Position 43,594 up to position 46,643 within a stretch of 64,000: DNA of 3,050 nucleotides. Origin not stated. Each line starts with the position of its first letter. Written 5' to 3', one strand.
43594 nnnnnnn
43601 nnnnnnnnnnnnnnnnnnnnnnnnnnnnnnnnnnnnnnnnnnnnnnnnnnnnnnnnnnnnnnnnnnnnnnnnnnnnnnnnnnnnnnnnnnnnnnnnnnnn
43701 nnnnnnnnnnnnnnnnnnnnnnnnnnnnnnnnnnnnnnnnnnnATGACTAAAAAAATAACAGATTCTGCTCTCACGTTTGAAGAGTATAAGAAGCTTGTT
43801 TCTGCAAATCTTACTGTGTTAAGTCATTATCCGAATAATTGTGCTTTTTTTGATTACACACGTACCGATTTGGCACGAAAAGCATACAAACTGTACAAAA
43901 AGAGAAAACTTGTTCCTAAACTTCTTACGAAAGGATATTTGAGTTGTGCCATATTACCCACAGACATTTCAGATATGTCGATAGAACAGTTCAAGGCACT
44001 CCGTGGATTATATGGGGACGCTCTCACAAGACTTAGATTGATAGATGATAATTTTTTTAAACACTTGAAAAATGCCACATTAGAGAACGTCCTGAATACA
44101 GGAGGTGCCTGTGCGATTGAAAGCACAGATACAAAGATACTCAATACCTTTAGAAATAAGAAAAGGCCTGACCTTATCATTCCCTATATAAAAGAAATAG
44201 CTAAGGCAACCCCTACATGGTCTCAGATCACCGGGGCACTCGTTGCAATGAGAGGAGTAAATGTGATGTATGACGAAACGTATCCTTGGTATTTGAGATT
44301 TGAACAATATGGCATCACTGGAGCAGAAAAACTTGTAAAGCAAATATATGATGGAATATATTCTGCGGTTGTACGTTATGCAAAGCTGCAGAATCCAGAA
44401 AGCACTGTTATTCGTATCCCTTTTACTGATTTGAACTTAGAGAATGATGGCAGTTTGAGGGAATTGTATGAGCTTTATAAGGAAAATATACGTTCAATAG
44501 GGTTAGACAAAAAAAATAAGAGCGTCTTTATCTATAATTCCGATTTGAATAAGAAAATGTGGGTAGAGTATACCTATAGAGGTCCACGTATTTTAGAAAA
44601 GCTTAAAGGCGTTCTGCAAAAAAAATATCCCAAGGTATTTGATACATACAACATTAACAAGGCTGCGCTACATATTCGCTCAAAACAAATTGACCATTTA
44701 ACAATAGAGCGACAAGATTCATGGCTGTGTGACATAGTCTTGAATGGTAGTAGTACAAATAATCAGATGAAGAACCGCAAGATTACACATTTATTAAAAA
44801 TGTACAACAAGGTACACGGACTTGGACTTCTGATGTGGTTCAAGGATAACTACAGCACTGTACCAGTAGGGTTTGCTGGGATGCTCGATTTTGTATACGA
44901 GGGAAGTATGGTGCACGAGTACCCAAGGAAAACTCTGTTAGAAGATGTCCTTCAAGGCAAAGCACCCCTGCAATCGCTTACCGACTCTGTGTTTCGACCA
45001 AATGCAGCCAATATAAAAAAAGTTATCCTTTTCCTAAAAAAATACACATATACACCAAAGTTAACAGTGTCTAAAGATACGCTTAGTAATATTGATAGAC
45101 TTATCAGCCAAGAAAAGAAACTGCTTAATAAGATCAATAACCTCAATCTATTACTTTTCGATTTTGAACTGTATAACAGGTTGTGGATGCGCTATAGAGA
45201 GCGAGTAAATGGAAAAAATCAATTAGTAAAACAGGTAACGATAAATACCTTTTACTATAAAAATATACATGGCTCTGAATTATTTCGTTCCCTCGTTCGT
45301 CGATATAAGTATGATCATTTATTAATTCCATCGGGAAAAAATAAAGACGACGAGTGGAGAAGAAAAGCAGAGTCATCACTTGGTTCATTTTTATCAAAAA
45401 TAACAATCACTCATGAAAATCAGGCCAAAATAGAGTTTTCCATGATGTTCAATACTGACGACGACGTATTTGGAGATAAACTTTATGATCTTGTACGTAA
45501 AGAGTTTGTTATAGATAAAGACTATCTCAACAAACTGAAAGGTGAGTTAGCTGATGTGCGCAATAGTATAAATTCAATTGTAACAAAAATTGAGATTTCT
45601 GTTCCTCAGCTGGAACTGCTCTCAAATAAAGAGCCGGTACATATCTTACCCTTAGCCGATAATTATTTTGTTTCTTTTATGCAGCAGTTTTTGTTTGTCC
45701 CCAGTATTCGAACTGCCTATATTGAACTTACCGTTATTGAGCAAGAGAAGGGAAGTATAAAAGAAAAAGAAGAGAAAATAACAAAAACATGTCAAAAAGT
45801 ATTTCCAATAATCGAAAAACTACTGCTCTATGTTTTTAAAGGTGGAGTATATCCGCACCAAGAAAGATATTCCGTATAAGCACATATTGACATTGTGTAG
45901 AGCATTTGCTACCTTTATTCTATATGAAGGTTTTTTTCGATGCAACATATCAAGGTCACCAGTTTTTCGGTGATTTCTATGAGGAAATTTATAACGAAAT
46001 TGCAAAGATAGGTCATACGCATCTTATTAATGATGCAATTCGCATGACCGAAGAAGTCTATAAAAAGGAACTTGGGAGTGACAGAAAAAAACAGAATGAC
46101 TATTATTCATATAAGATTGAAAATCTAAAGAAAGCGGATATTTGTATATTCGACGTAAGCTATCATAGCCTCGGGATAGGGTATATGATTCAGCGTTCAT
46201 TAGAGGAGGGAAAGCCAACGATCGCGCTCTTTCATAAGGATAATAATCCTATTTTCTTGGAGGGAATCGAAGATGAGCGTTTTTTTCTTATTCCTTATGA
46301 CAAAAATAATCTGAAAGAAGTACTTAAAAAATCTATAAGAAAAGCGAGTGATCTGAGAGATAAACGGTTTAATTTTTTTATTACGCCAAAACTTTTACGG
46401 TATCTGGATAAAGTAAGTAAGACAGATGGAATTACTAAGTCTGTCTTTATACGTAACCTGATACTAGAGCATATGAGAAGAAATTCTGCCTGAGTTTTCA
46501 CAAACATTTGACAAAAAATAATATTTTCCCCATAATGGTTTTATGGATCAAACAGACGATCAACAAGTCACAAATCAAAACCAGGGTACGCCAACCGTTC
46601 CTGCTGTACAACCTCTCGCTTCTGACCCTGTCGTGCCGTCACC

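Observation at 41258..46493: Duplicated TasA-like / SipW signal-peptidase operon coupled to a 711-aa unknown protein: candidate novel extracellular fibre system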

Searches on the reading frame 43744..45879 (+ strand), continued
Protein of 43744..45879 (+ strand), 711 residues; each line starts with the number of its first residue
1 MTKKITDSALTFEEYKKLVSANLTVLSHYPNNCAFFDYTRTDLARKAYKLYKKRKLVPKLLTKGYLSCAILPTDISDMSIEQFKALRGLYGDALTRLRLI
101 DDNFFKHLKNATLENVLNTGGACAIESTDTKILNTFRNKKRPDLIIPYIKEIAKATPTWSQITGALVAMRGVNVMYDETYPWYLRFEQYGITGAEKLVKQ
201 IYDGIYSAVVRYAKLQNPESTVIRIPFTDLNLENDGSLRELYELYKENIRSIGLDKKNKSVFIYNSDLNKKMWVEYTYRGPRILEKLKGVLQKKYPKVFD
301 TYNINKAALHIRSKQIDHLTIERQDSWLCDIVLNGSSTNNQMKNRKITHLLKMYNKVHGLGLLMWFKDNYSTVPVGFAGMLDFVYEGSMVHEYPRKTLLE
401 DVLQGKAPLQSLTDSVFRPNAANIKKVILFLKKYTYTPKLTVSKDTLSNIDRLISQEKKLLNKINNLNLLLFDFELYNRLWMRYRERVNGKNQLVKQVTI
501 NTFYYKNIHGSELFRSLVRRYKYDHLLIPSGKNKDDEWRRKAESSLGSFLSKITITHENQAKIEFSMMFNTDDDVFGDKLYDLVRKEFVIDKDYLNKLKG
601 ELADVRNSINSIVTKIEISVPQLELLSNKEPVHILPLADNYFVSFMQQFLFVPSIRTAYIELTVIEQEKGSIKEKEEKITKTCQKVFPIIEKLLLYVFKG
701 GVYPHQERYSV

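Call 88: predict_structure(alignment_id=A7)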
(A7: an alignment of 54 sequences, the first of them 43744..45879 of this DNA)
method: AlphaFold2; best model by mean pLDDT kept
length: 711 residues; sequences in the alignment: 54
mean_pLDDT: 88.6   pTM: 0.76
mean pLDDT of the five models: 88.6, 88.5, 88.0, 87.7, 87.7
residues with pLDDT >= 90: 478; 70-90: 160; 50-70: 59; < 50: 14
segments of 3 or more residues with pLDDT < 50: 1-6
pLDDT, mean of each block of 10 residues (from residue 1): 55 97 97 94 97 95 93 97 95 97 91 88 93 95 97 96 96 97 95 97 98 95 97 95 94 77 88 93 97 97 95 88 80 78 80 91 95 96 94 82 93 92 95 76 66 86 91 90 81 57 63 84 75 72 85 84 84 89 93 95 92 69 51 91 98 97 96 92 96 97 89 57
secondary structure, 60 per line:
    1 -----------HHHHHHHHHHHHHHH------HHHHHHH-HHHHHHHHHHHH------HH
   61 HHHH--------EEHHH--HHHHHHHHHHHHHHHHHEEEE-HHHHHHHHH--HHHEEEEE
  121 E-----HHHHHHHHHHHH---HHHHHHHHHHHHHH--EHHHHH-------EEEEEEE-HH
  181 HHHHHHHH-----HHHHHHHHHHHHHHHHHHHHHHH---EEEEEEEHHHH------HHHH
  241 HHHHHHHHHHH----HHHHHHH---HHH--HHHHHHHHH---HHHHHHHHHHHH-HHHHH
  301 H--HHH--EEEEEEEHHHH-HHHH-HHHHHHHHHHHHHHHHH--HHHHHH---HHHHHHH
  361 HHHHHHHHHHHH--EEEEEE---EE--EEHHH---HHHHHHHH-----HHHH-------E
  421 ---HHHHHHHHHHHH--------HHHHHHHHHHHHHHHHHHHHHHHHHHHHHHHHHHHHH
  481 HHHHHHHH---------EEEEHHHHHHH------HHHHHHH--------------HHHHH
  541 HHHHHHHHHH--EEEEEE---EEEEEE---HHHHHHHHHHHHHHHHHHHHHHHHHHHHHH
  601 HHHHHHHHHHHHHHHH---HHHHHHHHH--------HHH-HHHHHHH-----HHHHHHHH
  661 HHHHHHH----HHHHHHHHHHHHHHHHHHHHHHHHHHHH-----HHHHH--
elements in order (helices of 4 or more, strands of 3 or more residues): H12-26 H33-39 H41-52 H59-64 H80-96 E97-100 H102-110 E116-121 H127-138 H142-155 H159-163 E171-177 H179-188 H194-216 E220-226 H227-230 H237-251 H256-262 H271-279 H283-294 H296-301 E309-315 H316-319 H321-324 H326-342 H345-350 H354-372 E375-380 H396-403 H409-412 H424-435 H444-488 E498-501 H502-508 H515-521 H536-550 E553-558 E562-567 H571-616 H620-628 H641-647 H653-667 H672-699 H705-709

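Call 104: fold_search(model_id=the predicted structure, library=pdb)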
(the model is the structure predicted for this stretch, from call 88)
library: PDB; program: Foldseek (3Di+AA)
matches with E <= 10: 201; with E <= 0.001: 0
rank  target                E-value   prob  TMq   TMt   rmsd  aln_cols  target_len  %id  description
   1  3a04                  1.3e-01  0.72  0.17  0.28  12.7       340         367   11  Crystal structure of tryptophanyl-tRNA synthetase from hyperthermophilic archaeon, Aeropyrum pernix K1 (released 2010-03-09)
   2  8v5c_A                1.8e-01  0.51  0.09  0.22  15.7       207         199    9  IpaD (122-321) Bound to Deoxycholate (released 2024-08-21)
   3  8v7q_D                2.1e-01  0.57  0.10  0.25  15.5       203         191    9  IpaD (122-321) Pi-helix Mutant (delta Q148) Apo Structure (released 2024-08-21)
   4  8v5e_A                2.5e-01  0.54  0.09  0.24  15.1       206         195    8  IpaD (122-321) Pi-helix Mutant (delta Q148) Bound to Deoxycholate (released 2024-08-21)
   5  8v7s_B                2.5e-01  0.44  0.09  0.23  15.6       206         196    9  IpaD (122-321) Apo Structure (released 2024-08-21)
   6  8v7q_A                2.7e-01  0.47  0.09  0.25  15.5       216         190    9  IpaD (122-321) Pi-helix Mutant (delta Q148) Apo Structure (released 2024-08-21)
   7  2x9q_B                6.0e-01  0.38  0.12  0.31  13.2       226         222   12  Structure of the Mycobacterium tuberculosis protein, Rv2275, demonstrates that cyclodipeptide synthetases are related  (released 2010-09-22)
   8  8rb2_F                6.0e-01  0.05  0.07  0.07  25.8       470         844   10  The crystal structure of DNA-bound human MutSbeta (MSH2_E749A/MSH3_E976A) in the canonical mismatch bound conformation (released 2025-06-11)
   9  2jaa_B                6.6e-01  0.35  0.08  0.26  15.5       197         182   13  SeMet substituted Shigella Flexneri Ipad (released 2006-11-30)
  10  1e3m_B                6.6e-01  0.04  0.07  0.07  27.4       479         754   10  The crystal structure of E. coli MutS binding to DNA with a G:T mismatch (released 2000-11-01)
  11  8r7c_B                7.5e-01  0.03  0.06  0.05  30.0       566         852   10  MutSbeta bound to compound CHDI-00915542 in the canonical DNA-mismatch bound form (released 2024-11-27)
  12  8v7q_C                7.8e-01  0.30  0.10  0.25  15.2       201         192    9  IpaD (122-321) Pi-helix Mutant (delta Q148) Apo Structure (released 2024-08-21)
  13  8rav_B                7.8e-01  0.04  0.07  0.06  26.1       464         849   11  The crystal structure of DNA-bound human MutSbeta (MSH2/MSH3) in the canonical mismatch bound conformation with ADP bo (released 2025-06-11)
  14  8rax_A                8.8e-01  0.05  0.08  0.07  25.9       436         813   10  The crystal structure of DNA-bound human MutSbeta (MSH2_G674D/MSH3) in the canonical mismatch bound conformation, nucl (released 2025-06-11)
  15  1w5t_A                8.8e-01  0.04  0.07  0.11  26.6       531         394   13  Structure of the Aeropyrum Pernix ORC2 protein (ADPNP-ADP complexes) (released 2004-10-05)
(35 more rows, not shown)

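Call 109: search_protein_families(library=pfam, proteins=[L016:9523-9870:+, L016:12249-13013:+, L016:9093-9410:-, L017:9415-9762:+, L017:8194-8739:+, L017:12452-12862:-], max_evalue=0.01)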
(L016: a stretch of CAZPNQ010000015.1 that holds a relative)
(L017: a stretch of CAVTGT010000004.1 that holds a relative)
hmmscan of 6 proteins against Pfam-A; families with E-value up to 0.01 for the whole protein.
L016:9523-9870:+ (115 aa): 0 families

L016:12249-13013:+ (254 aa): 1 family
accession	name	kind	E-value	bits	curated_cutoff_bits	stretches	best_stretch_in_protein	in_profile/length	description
PF07302.16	AroM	-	2e-74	250.2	23.8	1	23-242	1-219/219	AroM protein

L016:9093-9410:- (105 aa): 0 families

L017:9415-9762:+ (115 aa): 0 families

L017:8194-8739:+ (181 aa): 0 families

L017:12452-12862:- (136 aa): 0 families

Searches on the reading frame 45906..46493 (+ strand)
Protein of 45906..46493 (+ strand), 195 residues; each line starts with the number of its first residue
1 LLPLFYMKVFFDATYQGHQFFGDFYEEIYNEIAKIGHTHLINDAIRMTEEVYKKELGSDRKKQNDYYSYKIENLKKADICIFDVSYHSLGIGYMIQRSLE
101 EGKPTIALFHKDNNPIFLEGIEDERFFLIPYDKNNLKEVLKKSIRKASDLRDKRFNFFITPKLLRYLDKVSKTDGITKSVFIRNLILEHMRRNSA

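Call 3: search_protein_families(library=pfam, proteins=[window:45906-46493:+], max_evalue=0.1)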
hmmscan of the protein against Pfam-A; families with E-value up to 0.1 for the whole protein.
window:45906-46493:+ (195 aa): 0 families

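Call 4: search_protein_families(library=ncbifam, proteins=[window:45906-46493:+], max_evalue=0.1)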
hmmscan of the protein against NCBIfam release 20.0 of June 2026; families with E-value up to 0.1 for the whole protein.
window:45906-46493:+ (195 aa): 2 families
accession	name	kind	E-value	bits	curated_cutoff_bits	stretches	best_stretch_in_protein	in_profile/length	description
NF010256.0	PRK13702.1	subfamily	0.0016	18.4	87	1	152-193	41-82/85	replication regulatory protein RepA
NF048017.1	antitoxin_RelB_like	equivalog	0.078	13.2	50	0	161-190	4-33/70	type II toxin-antitoxin system RelB family antitoxin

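Call 17: search_protein_families(library=padloc, proteins=[window:45906-46493:+], max_evalue=0.1)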
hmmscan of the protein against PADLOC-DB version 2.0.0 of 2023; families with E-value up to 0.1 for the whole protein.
window:45906-46493:+ (195 aa): 0 families

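Call 18: search_protein_families(library=phrogs, proteins=[window:45906-46493:+], max_evalue=0.1)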
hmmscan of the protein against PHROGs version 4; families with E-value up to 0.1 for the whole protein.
window:45906-46493:+ (195 aa): 3 families
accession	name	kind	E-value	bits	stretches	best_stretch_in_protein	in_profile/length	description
phrog_876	-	transcription regulation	0.0055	17.3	1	139-189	55-104/239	transcriptional repressor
phrog_7325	-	transcription regulation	0.023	15.8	1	156-189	60-93/151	CopG-like transcriptional repressor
phrog_582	-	transcription regulation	0.026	15.8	1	143-192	49-97/105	Arc-like repressor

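Call 46: search_solved_structures(query=A4, max_evalue=10, show_alignments=2)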
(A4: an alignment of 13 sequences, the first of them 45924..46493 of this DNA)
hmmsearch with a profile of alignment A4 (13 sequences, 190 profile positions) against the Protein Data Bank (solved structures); distinct sequences matched with E-value up to 10: 15.
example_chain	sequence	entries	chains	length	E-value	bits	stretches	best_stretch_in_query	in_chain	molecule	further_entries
4fyh_A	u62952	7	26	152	2.4e-06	30.7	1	4-135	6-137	Deoxyribonucleoside 5'-monophosphate N-glycosidase | 2'-deoxynucleoside 5'-phosphate N-hydrolase 1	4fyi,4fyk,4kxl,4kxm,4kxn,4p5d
2klh_A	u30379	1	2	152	3.5e-06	30.2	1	4-135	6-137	c-Myc-responsive protein Rcl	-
2khz_A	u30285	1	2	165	3.9e-06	30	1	4-135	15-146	c-Myc-responsive protein Rcl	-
8rqd_C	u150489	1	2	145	0.0001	25.4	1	4-135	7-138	2'-deoxynucleoside 5'-phosphate N-hydrolase 1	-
8qhq_A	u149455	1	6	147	0.00014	24.9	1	60-135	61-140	2'-deoxynucleoside 5'-phosphate N-hydrolase 1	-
8rps_C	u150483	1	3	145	0.00016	24.7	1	60-135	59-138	2'-deoxynucleoside 5'-phosphate N-hydrolase 1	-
9da1_A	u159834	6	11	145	0.00021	24.3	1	60-135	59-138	5-hydroxymethyl-dUMP N-hydrolase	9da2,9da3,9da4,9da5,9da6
8os9_A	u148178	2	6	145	0.00021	24.3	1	60-135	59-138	2'-deoxynucleoside 5'-phosphate N-hydrolase 1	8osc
4p5e_A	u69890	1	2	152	0.00022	24.3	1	60-135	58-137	2'-deoxynucleoside 5'-phosphate N-hydrolase 1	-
9i3q_A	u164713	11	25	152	0.00022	24.3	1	60-135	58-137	5-hydroxymethyl-dUMP N-hydrolase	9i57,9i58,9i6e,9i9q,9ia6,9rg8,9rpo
8rpt_B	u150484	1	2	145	0.00025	24.1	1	60-135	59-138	2'-deoxynucleoside 5'-phosphate N-hydrolase 1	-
8qhr_A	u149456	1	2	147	0.00028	24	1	60-135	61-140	2'-deoxynucleoside 5'-phosphate N-hydrolase 1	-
1b01_A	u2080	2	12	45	0.58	13.1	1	147-178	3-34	TRANSCRIPTIONAL REPRESSOR COPG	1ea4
2cpg_A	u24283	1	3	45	0.6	13.1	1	147-177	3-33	TRANSCRIPTIONAL REPRESSOR COPG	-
9cm5_B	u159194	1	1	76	0.86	12.6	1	115-149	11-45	De Novo Minibinder fzd48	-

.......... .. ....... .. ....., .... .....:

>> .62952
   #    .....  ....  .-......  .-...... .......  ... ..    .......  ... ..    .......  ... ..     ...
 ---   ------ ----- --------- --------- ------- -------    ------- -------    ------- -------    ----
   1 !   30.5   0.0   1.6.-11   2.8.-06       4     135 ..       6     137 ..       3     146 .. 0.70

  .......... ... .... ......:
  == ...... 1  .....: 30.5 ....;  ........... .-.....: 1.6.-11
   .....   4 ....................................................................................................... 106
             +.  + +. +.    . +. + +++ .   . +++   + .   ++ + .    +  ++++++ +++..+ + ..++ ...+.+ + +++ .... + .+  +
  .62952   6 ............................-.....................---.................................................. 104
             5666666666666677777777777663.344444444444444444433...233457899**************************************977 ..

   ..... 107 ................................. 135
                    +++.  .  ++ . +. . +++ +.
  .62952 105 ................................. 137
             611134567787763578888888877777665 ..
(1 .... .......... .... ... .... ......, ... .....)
